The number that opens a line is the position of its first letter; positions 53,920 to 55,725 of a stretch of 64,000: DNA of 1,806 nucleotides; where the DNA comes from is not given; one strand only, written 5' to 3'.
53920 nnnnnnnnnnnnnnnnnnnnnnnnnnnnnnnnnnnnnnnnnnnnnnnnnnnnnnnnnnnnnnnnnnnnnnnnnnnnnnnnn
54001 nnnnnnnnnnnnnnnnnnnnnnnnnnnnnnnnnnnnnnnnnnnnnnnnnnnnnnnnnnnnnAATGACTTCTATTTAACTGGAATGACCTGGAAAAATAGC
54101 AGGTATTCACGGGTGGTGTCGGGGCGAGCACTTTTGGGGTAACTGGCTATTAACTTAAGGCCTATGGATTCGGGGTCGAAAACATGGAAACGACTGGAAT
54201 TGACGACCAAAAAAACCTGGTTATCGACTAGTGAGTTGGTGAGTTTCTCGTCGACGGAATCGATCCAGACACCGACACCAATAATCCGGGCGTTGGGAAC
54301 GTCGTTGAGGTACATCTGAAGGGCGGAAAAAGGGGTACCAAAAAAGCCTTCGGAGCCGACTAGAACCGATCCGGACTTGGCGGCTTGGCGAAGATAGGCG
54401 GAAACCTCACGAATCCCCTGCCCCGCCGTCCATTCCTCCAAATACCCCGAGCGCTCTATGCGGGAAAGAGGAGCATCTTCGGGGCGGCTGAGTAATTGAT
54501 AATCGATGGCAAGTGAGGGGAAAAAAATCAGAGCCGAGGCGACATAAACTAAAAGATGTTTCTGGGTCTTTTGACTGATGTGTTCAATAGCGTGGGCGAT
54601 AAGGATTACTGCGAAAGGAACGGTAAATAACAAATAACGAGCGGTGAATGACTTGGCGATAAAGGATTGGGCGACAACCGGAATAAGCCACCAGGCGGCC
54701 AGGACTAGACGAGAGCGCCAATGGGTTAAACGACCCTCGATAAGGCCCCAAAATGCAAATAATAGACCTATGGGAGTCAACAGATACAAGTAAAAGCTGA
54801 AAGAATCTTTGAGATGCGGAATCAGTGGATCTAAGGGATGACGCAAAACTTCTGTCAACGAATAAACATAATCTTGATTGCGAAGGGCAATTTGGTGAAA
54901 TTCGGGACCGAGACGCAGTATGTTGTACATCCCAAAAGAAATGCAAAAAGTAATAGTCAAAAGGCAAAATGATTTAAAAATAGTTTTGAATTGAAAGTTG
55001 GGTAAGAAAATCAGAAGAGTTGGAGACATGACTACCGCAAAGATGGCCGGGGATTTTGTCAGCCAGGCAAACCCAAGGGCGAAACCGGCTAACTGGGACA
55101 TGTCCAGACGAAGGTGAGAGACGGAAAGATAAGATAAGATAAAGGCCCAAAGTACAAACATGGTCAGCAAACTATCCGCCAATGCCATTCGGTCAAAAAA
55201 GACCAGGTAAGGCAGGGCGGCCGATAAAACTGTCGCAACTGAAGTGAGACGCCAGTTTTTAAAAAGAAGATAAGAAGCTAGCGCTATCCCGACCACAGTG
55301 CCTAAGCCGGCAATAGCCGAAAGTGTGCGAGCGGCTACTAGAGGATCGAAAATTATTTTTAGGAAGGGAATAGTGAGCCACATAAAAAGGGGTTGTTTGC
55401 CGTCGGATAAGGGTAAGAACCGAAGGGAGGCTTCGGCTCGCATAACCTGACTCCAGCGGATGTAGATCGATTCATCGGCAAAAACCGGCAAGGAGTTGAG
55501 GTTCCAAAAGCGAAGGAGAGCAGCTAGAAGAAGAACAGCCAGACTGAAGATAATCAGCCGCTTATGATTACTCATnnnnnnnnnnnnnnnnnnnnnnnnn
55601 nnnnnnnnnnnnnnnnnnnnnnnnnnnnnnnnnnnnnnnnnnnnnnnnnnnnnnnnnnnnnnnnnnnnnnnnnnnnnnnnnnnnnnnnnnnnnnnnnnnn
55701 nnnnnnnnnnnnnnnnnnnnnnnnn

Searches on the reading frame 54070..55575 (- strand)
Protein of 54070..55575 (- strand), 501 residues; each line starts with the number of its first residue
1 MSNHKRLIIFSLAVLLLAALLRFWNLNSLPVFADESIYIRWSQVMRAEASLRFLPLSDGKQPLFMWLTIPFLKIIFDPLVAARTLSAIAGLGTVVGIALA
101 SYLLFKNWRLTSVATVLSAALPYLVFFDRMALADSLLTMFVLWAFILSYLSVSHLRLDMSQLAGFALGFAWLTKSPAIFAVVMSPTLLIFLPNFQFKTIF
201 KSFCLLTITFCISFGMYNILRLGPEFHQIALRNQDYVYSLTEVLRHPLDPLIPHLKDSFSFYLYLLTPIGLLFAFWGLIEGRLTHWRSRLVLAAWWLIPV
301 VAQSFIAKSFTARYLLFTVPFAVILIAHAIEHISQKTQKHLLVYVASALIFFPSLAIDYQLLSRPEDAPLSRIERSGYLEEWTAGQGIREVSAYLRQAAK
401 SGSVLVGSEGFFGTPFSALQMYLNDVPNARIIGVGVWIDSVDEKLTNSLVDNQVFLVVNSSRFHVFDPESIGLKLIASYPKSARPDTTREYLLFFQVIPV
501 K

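Call 4: search_protein_families(library=pfam, proteins=[window:54070-55575:-], max_evalue=0.01)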
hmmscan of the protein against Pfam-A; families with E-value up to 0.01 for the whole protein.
window:54070-55575:- (501 aa): 2 families
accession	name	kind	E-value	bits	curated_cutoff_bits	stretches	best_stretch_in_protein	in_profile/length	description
PF13231.12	PMT_2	-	5.9e-06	27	26.1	1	62-210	4-152/160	Dolichyl-phosphate-mannose-protein mannosyltransferase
PF02366.24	PMT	-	2.7e-05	24.3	22.7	1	59-211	61-223/245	Dolichyl-phosphate-mannose-protein mannosyltransferase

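Call 5: search_protein_families(library=ncbifam, proteins=[window:54070-55575:-], max_evalue=0.01)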
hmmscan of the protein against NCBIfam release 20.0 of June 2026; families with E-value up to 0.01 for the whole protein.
window:54070-55575:- (501 aa): 2 families
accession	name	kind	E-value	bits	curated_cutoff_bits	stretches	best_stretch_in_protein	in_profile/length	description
TIGR03663.1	TIGR03663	subfamily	2.2e-08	33.5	126.25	1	11-187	4-176/435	flippase activity-associated protein Agl23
NF052499.1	MnslTaseMT1671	equivalog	0.0051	15.3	900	1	290-354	303-371/523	mannosyltransferase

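Call 65: search_solved_structures(query=window:54070-55575:-, max_evalue=1, show_alignments=1)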
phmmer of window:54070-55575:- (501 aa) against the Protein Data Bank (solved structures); distinct sequences matched with E-value up to 1: 0.
